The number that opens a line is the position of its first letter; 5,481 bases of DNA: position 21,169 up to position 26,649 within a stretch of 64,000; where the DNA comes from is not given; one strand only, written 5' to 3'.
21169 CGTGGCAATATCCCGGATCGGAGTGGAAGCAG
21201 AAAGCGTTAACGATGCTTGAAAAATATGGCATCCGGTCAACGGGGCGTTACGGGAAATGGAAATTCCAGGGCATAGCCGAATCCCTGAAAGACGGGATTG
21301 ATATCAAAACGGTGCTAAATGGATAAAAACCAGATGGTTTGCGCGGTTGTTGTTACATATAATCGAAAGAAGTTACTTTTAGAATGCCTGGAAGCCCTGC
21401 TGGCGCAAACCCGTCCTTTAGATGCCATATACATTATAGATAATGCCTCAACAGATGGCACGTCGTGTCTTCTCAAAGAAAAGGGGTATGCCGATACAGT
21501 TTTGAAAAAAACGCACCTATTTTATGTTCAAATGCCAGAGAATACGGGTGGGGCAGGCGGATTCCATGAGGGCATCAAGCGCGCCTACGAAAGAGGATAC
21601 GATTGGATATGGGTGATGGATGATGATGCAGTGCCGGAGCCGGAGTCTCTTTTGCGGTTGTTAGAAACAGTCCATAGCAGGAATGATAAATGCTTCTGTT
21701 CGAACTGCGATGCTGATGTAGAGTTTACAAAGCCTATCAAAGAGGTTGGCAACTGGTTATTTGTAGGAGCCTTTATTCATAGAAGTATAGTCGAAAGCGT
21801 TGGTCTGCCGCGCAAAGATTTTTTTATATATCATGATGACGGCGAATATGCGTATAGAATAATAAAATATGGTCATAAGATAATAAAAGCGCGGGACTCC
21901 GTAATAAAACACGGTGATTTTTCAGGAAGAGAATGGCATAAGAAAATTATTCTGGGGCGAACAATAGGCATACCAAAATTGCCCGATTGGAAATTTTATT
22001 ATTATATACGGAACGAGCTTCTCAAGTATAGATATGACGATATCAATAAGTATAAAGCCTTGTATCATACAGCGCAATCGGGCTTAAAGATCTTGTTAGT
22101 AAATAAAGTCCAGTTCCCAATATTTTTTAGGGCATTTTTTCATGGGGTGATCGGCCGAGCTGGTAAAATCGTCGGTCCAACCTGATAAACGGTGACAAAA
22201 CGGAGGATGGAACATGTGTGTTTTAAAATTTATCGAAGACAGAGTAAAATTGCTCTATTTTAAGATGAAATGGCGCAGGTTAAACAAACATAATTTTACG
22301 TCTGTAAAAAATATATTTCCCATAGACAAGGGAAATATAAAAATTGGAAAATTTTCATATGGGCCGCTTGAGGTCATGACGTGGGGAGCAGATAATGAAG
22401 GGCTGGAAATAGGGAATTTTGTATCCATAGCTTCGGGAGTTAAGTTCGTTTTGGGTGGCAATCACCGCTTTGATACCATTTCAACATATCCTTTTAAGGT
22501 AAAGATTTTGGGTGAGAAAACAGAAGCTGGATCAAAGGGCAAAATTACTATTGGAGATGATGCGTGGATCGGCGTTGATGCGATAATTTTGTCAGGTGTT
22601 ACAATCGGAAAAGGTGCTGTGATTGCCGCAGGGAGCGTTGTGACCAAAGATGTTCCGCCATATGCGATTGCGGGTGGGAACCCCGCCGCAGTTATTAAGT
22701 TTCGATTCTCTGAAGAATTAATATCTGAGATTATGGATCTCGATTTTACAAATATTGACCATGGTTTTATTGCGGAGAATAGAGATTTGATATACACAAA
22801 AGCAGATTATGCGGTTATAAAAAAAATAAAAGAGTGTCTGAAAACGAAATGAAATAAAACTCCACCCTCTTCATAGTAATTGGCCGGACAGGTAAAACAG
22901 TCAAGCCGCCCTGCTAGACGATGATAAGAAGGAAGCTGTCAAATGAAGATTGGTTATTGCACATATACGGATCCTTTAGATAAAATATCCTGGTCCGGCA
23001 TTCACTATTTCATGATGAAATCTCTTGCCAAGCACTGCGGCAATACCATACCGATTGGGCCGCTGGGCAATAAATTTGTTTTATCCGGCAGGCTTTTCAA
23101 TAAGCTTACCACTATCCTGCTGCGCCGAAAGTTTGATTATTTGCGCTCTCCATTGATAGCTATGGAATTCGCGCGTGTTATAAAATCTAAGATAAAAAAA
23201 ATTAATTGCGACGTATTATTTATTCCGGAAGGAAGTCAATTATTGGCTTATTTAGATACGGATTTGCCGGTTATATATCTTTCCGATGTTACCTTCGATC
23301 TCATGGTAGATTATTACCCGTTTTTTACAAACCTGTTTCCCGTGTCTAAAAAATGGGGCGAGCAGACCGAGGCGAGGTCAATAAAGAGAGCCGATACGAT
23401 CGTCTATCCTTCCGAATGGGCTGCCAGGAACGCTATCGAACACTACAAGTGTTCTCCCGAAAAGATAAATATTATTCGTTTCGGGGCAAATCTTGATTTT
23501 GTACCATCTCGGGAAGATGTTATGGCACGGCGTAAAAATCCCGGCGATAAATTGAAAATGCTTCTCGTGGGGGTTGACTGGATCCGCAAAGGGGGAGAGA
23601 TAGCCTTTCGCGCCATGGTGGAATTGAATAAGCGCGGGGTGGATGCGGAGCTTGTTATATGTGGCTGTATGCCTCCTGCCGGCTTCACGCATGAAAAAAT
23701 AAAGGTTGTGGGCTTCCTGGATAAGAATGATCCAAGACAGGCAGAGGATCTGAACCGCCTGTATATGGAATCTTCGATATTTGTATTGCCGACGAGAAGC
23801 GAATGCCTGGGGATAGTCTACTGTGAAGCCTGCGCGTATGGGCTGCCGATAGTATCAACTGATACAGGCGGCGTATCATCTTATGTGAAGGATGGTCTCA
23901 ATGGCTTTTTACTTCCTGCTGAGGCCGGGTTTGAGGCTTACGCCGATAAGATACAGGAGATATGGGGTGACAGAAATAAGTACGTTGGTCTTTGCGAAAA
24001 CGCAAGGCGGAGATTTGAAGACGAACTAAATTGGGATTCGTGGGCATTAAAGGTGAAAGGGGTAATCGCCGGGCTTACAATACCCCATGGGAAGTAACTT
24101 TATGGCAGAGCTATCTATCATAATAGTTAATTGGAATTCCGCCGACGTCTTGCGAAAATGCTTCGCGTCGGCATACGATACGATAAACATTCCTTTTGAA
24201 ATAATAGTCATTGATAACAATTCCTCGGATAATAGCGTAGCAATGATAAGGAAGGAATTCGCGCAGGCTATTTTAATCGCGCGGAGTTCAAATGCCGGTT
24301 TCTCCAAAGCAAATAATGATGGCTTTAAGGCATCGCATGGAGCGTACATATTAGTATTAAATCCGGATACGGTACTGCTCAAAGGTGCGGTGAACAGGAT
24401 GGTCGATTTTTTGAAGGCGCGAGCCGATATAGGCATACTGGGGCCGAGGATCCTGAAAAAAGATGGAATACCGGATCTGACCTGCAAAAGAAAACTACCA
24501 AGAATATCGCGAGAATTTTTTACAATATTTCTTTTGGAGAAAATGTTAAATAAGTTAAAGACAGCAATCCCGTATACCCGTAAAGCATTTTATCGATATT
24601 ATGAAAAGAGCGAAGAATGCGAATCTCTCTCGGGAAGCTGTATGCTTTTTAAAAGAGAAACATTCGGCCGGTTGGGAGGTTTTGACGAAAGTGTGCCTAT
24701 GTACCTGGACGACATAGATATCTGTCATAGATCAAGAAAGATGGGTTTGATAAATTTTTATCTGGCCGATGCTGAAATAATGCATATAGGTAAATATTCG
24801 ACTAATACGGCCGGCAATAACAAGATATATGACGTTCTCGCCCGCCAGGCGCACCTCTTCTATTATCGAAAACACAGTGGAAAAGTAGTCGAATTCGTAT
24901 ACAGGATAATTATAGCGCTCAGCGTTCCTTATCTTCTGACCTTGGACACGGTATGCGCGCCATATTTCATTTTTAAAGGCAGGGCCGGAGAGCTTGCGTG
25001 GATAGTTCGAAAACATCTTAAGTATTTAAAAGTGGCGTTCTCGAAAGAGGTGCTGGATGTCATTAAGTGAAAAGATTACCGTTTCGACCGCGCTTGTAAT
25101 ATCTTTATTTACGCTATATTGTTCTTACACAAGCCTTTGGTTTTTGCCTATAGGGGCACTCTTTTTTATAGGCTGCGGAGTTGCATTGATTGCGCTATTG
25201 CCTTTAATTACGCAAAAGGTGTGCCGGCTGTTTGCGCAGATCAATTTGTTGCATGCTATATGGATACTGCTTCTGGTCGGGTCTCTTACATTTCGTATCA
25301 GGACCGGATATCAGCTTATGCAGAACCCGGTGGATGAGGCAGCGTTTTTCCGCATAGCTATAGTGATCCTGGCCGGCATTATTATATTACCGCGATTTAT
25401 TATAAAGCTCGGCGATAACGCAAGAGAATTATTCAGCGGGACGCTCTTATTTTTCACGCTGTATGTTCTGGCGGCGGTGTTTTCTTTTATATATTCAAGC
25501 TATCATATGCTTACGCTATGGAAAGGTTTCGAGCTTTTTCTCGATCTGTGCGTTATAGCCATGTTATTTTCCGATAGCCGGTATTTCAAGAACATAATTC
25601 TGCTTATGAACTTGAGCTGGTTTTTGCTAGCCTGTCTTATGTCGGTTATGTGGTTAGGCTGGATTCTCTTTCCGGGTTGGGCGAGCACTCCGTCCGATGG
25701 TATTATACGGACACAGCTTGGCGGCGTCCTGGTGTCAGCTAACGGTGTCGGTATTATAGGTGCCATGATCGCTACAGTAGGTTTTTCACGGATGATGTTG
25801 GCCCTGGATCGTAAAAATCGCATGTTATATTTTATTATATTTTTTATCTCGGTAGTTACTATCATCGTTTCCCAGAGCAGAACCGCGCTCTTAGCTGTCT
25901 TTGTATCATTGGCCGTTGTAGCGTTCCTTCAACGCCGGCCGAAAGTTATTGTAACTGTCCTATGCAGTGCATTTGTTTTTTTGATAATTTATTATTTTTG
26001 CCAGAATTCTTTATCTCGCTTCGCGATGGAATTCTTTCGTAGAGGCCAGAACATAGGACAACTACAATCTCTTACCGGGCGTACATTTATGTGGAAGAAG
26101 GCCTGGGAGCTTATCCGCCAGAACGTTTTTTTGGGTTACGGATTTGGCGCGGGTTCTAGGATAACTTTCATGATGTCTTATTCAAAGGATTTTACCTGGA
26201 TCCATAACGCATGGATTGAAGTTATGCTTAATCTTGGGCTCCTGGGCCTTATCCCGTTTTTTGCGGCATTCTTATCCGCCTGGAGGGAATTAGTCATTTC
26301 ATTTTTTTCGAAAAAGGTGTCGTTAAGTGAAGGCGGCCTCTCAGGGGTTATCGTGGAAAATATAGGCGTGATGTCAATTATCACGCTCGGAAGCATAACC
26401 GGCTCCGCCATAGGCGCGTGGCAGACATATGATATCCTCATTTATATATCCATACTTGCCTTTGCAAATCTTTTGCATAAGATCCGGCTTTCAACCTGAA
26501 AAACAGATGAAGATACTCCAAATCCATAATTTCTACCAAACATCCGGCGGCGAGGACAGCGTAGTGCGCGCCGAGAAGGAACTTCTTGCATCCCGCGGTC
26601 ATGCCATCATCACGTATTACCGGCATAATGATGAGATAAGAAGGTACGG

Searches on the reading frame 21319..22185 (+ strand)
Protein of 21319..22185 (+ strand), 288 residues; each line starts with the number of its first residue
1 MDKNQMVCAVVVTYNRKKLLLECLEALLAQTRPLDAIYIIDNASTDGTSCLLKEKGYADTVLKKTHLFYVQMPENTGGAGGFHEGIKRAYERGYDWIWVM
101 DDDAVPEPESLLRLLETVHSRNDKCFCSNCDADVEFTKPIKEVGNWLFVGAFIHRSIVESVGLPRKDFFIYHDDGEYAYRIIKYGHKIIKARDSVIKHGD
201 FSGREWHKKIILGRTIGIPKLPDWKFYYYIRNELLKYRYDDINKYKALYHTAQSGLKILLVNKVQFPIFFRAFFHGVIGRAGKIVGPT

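Call 13: search_protein_families(library=pfam, proteins=[window:21319-22185:+], max_evalue=0.001)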
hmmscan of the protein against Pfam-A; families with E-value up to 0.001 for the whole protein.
window:21319-22185:+ (288 aa): 3 families
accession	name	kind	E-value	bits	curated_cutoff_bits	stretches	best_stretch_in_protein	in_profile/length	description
PF00535.33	Glycos_transf_2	-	2.3e-24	86.7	23.3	1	9-145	2-130/168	Glycosyl transferase family 2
PF13641.12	Glyco_tranf_2_3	-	4.7e-13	50.1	27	1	7-118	3-111/230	Glycosyltransferase like family 2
PF13704.12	Glyco_tranf_2_4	-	0.00031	21.6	27.5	0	19-103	6-81/98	Glycosyl transferase family 2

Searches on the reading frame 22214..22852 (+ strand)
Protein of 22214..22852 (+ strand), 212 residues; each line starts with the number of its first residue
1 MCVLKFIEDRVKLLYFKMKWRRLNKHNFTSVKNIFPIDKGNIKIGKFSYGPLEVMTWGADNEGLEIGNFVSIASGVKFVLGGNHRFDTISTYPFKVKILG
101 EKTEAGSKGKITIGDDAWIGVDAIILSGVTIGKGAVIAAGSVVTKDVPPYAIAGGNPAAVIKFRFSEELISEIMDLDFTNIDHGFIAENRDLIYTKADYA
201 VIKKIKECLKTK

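Call 13: search_protein_families(library=pfam, proteins=[window:22214-22852:+], max_evalue=0.001)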
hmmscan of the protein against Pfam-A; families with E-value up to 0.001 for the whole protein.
window:22214-22852:+ (212 aa): 2 families
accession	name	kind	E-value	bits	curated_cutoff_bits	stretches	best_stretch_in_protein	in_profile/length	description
PF00132.30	Hexapep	-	7.8e-11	41.6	27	1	111-145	2-36/36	Bacterial transferase hexapeptide (six repeats)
PF14602.12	Hexapep_2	-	1.2e-09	38.1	27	1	111-145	2-34/34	Hexapeptide repeat of succinyl-transferase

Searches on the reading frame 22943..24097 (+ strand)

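Call 13: search_protein_families(library=pfam, proteins=[window:22943-24097:+], max_evalue=0.001)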
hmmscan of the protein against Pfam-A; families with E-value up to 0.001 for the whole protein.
window:22943-24097:+ (384 aa): 4 families
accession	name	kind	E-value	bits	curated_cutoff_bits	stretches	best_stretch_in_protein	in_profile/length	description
PF00534.26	Glycos_transf_1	-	2.1e-22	79.9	26.4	1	191-357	3-172/172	Glycosyl transferases group 1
PF13692.12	Glyco_trans_1_4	-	6.6e-21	75.5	27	1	207-342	5-141/142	Glycosyl transferases group 1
PF20706.3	GT4-conflict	-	4.8e-13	49.3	26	1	183-368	176-382/385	Family 4 Glycosyltransferase in conflict systems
PF13439.12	Glyco_transf_4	-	3.2e-09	37.5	28.5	1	67-185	51-169/170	Glycosyltransferase Family 4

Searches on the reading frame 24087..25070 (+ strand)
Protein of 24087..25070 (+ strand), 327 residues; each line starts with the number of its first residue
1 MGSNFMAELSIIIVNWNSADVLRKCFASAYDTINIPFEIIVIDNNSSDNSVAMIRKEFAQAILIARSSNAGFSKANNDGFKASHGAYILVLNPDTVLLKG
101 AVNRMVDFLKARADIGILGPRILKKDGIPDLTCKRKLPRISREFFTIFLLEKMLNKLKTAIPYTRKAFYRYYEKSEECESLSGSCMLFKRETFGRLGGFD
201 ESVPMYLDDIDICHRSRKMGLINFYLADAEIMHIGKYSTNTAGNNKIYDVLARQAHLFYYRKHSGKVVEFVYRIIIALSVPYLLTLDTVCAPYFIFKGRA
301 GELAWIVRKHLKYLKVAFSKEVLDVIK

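Call 13: search_protein_families(library=pfam, proteins=[window:24087-25070:+], max_evalue=0.001)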
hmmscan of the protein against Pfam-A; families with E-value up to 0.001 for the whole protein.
window:24087-25070:+ (327 aa): 4 families
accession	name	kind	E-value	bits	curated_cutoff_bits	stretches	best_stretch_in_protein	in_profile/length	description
PF00535.33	Glycos_transf_2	-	4.2e-23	82.5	23.3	1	10-161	1-132/168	Glycosyl transferase family 2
PF13641.12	Glyco_tranf_2_3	-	7.3e-15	56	27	1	9-234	3-212/230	Glycosyltransferase like family 2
PF10111.15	Glyco_tranf_2_2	-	2.5e-06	27.6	27.3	0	36-106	29-103/276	Glycosyltransferase like family 2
PF13632.12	Glyco_trans_2_3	-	8.2e-05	22.9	27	0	169-255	60-137/198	Glycosyl transferase family group 2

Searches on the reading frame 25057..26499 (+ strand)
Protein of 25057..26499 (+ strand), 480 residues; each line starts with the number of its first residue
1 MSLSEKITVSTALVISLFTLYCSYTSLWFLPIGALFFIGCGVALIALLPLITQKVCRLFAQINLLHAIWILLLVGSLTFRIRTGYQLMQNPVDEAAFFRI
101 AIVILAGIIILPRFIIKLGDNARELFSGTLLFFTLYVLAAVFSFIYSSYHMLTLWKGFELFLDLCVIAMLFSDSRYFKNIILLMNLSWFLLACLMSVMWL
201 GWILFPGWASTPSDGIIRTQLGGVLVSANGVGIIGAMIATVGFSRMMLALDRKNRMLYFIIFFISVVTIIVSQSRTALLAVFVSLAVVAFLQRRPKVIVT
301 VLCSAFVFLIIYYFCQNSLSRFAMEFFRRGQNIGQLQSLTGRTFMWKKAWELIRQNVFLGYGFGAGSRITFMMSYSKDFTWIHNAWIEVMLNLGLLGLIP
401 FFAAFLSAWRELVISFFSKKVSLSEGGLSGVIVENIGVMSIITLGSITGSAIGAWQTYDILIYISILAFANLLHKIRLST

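Call 13: search_protein_families(library=pfam, proteins=[window:25057-26499:+], max_evalue=0.001)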
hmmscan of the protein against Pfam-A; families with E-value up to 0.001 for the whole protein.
window:25057-26499:+ (480 aa): 1 family
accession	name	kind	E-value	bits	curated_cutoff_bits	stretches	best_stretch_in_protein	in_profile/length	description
PF04932.20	Wzy_C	-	2.6e-20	73.2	31.7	1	261-402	2-149/149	O-Antigen ligase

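Call 19: search_protein_families(library=ncbifam, proteins=[window:25057-26499:+], max_evalue=0.01)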
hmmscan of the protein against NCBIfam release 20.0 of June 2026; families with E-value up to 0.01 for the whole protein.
window:25057-26499:+ (480 aa): 1 family
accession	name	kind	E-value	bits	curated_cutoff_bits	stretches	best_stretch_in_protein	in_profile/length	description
TIGR03097.1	PEP_O_lig_1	hypoth_equivalog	1.8e-09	37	188.1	1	105-412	51-348/408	putative O-glycosylation ligase, exosortase A system-associated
